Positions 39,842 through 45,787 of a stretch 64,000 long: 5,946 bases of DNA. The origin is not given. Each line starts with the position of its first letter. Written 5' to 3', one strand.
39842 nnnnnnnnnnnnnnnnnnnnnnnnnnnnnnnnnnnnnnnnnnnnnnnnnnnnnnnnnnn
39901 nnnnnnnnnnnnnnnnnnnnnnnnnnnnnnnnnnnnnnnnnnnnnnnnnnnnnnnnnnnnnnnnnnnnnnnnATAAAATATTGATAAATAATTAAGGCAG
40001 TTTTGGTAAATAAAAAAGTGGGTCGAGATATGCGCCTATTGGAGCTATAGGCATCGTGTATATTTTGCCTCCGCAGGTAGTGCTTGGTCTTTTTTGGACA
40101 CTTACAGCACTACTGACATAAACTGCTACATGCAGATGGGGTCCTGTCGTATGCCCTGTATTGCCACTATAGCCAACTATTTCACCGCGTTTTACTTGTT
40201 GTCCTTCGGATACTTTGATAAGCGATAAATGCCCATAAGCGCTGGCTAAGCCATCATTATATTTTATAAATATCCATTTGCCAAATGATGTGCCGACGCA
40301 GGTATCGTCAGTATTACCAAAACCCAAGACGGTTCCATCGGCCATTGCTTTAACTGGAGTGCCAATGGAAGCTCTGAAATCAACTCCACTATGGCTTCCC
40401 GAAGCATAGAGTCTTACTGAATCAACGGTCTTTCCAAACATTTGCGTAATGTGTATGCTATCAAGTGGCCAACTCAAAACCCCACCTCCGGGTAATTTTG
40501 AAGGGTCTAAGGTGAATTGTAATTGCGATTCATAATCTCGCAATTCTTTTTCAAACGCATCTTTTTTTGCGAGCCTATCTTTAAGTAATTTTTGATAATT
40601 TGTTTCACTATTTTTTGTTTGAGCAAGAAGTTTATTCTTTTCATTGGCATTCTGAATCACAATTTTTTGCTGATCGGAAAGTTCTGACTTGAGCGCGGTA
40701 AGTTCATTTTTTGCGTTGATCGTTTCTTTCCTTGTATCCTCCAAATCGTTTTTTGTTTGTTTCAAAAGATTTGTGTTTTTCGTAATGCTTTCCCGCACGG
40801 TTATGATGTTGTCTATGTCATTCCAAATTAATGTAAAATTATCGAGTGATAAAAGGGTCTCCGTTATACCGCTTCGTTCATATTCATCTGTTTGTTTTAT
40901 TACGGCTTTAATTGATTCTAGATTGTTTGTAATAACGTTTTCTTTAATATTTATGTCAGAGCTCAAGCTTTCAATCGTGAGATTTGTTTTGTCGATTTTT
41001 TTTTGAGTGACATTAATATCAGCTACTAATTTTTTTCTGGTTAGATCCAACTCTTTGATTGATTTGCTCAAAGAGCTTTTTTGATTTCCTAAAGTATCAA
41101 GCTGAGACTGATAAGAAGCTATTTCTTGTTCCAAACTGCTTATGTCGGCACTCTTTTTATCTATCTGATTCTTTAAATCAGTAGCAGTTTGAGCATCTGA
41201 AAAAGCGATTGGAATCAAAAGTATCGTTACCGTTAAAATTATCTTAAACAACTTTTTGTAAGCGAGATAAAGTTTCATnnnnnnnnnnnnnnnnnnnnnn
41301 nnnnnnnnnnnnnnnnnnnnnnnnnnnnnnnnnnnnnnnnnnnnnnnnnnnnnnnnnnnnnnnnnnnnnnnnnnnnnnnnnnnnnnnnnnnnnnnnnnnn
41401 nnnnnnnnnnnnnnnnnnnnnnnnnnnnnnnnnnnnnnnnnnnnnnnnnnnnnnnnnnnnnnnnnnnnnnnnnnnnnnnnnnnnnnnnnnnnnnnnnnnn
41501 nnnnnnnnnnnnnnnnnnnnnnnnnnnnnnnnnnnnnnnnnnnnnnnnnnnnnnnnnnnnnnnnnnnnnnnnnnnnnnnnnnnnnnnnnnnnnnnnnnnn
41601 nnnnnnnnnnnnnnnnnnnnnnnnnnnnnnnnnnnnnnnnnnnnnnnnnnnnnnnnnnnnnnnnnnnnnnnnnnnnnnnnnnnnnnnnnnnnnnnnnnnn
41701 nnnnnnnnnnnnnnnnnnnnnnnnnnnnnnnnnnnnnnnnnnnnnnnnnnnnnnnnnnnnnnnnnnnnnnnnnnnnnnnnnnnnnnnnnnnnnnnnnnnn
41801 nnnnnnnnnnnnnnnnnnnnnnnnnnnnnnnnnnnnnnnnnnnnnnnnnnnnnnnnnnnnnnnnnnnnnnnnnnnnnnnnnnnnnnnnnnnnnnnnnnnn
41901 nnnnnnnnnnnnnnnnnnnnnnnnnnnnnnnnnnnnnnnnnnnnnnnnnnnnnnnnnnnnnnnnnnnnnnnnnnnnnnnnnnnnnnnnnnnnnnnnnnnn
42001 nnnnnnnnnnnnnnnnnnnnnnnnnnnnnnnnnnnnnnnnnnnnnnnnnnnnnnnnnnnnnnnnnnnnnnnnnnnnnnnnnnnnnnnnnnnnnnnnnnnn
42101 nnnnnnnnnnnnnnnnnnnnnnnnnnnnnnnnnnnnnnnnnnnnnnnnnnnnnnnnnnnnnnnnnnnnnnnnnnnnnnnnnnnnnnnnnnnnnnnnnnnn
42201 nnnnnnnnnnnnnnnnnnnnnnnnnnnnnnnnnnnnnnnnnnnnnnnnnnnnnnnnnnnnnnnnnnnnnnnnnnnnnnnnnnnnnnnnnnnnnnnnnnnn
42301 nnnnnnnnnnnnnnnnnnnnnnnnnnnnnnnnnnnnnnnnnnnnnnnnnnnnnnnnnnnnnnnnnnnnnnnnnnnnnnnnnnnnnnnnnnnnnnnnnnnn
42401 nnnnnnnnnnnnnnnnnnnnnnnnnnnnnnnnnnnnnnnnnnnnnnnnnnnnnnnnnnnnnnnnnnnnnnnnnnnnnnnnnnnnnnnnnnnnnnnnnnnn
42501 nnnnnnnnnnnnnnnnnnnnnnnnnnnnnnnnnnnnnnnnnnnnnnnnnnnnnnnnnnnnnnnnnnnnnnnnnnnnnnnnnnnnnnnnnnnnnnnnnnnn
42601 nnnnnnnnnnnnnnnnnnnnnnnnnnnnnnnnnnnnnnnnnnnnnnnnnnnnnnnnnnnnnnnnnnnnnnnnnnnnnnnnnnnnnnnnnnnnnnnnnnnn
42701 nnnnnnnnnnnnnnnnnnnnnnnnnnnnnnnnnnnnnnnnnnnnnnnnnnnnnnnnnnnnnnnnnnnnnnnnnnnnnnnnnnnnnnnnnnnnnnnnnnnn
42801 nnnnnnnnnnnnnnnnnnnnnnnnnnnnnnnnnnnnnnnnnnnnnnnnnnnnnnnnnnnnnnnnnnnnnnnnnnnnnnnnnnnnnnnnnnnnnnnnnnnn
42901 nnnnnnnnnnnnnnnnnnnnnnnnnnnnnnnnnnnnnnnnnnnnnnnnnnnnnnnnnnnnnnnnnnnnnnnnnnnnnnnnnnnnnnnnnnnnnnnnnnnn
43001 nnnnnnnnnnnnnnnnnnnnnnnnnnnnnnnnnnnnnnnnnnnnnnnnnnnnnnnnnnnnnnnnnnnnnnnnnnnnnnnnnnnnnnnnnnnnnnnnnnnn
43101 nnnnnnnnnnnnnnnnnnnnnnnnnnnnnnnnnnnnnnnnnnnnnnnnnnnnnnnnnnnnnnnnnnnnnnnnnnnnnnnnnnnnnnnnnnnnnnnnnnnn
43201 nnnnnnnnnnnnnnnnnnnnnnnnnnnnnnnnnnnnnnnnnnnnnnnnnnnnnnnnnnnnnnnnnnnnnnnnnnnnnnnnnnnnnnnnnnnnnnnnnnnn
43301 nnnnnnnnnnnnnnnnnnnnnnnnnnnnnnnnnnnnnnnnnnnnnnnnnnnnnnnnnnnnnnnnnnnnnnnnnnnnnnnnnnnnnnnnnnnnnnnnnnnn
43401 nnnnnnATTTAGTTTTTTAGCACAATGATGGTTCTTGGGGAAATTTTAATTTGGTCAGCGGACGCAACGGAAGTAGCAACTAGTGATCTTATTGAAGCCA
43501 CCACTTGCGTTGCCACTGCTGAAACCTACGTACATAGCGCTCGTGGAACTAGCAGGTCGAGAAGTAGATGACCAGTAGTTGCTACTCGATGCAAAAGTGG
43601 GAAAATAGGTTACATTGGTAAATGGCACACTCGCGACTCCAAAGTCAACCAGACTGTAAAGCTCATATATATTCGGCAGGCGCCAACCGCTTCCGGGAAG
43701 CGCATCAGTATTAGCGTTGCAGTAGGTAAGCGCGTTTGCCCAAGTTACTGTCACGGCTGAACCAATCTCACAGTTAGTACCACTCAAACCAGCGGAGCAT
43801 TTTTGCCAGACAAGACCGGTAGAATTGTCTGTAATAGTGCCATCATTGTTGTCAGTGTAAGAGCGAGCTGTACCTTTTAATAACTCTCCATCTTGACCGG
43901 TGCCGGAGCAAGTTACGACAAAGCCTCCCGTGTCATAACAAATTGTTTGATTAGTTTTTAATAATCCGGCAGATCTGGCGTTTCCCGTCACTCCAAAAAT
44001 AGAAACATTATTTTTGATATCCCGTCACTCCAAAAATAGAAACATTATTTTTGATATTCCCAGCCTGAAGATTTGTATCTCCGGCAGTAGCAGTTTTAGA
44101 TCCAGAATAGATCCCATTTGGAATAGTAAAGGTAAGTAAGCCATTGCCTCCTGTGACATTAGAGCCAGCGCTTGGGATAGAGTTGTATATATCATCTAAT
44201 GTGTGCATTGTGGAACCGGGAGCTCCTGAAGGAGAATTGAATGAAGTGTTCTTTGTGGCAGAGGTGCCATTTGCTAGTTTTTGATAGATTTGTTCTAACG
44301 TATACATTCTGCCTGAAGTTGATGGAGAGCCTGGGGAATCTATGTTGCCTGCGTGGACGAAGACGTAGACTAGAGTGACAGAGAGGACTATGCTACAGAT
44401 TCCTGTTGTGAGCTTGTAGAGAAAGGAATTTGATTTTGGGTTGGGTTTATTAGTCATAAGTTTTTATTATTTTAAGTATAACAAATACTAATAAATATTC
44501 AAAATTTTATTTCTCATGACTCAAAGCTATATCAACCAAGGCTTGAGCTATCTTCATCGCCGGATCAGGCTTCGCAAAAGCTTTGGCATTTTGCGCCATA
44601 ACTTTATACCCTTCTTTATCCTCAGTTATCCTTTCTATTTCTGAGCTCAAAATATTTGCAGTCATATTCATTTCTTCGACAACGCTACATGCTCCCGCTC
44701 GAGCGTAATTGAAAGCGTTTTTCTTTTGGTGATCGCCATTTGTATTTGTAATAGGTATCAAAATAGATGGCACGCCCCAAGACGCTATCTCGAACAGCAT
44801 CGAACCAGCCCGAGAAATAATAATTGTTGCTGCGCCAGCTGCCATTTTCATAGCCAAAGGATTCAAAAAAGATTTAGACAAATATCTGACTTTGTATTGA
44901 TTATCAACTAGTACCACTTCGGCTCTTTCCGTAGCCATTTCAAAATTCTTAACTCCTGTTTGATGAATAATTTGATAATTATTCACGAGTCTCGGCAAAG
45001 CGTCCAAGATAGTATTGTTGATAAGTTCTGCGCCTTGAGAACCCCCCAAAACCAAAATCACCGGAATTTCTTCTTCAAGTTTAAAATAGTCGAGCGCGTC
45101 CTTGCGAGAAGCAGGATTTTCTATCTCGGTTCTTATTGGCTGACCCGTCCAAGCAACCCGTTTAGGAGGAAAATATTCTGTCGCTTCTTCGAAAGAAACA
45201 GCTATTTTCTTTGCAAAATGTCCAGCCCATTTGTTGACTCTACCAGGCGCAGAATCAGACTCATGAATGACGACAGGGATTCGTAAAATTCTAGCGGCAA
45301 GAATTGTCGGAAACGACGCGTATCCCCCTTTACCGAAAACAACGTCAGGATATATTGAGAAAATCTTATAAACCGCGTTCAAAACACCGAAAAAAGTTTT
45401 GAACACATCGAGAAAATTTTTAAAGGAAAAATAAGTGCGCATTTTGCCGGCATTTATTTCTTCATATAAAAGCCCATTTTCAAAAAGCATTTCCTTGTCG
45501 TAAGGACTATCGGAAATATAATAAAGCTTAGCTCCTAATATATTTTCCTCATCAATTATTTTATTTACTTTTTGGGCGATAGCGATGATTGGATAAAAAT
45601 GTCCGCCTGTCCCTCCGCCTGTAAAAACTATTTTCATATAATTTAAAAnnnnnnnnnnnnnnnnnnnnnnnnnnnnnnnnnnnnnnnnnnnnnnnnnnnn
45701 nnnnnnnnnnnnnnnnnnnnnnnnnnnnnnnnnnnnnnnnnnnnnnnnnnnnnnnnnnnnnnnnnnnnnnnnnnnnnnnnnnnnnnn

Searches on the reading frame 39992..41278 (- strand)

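Call 52: search_protein_families(library=pfam, proteins=[window:39992-41278:-], max_evalue=0.0001)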
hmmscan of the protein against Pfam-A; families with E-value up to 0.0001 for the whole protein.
window:39992-41278:- (428 aa): 1 family
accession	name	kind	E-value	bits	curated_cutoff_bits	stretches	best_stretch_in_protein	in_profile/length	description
PF01551.29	Peptidase_M23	-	1.9e-26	92.5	28.7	1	295-389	2-90/96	Peptidase family M23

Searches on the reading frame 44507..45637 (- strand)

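Call 52: search_protein_families(library=pfam, proteins=[window:44507-45637:-], max_evalue=0.0001)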
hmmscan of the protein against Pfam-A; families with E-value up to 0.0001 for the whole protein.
window:44507-45637:- (376 aa): 2 families
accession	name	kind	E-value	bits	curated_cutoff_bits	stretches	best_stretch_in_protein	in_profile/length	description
PF03033.26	Glyco_transf_28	-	9e-30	104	26.2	1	3-146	1-138/139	Glycosyltransferase family 28 N-terminal domain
PF04101.22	Glyco_tran_28_C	-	1.9e-27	96.8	22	1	193-358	1-161/166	Glycosyltransferase family 28 C-terminal domain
